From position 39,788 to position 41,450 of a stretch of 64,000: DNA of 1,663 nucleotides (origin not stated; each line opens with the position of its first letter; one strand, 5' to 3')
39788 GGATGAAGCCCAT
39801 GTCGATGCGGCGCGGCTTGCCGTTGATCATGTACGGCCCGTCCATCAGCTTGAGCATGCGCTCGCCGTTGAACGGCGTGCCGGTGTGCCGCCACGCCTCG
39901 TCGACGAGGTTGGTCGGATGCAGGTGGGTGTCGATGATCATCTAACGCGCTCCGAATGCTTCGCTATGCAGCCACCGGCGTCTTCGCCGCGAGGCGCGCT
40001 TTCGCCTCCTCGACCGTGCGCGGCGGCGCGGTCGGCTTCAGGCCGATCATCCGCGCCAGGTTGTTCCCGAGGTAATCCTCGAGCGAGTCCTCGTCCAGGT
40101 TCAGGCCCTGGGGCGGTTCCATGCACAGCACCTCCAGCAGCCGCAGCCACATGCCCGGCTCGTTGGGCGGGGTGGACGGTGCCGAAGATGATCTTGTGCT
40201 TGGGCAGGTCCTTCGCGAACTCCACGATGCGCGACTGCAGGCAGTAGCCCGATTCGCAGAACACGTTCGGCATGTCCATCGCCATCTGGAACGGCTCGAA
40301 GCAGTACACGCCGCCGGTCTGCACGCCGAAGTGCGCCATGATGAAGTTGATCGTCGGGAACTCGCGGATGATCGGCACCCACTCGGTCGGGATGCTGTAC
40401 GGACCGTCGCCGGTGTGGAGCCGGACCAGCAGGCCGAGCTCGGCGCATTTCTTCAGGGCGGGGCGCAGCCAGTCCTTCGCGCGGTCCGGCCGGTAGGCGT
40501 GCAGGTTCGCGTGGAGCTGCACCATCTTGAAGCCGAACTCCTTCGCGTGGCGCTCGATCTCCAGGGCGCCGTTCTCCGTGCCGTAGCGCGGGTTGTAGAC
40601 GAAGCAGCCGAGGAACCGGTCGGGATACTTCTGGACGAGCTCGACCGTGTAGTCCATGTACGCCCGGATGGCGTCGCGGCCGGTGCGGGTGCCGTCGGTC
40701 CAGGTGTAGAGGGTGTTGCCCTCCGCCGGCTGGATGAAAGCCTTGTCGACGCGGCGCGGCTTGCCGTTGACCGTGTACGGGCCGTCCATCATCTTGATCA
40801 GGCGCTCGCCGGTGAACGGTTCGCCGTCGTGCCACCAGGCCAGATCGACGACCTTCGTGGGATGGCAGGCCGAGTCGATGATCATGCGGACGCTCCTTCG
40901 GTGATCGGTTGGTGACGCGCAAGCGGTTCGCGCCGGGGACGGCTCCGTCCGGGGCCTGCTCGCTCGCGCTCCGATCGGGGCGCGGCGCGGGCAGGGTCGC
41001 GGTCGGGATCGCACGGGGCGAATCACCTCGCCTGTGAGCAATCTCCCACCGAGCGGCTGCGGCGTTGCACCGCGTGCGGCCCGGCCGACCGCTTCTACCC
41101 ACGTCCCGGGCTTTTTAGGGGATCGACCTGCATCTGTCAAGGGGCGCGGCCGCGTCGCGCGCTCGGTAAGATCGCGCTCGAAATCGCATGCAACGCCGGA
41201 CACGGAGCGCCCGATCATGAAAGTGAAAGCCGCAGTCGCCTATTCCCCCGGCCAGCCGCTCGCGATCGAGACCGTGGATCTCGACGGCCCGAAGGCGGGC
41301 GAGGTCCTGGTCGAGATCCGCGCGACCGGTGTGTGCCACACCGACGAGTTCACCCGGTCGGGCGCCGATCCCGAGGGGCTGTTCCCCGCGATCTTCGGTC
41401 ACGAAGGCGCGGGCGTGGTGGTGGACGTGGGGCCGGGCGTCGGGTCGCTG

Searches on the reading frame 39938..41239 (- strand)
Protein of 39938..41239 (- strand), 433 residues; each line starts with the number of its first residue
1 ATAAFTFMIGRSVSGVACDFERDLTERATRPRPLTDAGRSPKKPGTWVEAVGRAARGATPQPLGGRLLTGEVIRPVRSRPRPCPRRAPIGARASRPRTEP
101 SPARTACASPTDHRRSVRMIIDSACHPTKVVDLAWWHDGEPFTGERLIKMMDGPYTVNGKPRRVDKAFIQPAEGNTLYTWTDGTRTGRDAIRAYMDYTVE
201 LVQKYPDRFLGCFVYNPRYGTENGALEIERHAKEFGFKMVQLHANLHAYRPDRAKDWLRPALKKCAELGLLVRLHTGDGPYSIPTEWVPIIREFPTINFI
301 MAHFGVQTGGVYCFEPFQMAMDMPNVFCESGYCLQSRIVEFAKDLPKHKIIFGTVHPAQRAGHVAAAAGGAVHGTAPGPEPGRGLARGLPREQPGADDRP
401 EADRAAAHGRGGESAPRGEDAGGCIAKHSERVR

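Call 47: search_protein_families(library=pfam, proteins=[window:39938-41239:-], max_evalue=0.00001)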
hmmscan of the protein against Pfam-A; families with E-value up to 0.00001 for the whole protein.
window:39938-41239:- (433 aa): 1 family
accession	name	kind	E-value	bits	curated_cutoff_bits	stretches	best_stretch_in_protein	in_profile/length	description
PF04909.20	Amidohydro_2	-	6e-27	95.6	26.4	1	161-354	30-245/289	Amidohydrolase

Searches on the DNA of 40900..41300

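Call 64: search_rna_families(source=window, start=40900, end=41300, threshold=evalue, max_evalue=1, show_alignments=1)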
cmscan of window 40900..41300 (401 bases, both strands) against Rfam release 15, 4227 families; matches with E-value up to 1: 1.
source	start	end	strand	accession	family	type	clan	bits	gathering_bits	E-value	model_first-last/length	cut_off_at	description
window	41031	41105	-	RF03054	Xanthine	Cis-reg; riboswitch;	-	33.7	36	8.4e-06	1-56/56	no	Xanthine riboswitch aptamer (NMT1 RNA)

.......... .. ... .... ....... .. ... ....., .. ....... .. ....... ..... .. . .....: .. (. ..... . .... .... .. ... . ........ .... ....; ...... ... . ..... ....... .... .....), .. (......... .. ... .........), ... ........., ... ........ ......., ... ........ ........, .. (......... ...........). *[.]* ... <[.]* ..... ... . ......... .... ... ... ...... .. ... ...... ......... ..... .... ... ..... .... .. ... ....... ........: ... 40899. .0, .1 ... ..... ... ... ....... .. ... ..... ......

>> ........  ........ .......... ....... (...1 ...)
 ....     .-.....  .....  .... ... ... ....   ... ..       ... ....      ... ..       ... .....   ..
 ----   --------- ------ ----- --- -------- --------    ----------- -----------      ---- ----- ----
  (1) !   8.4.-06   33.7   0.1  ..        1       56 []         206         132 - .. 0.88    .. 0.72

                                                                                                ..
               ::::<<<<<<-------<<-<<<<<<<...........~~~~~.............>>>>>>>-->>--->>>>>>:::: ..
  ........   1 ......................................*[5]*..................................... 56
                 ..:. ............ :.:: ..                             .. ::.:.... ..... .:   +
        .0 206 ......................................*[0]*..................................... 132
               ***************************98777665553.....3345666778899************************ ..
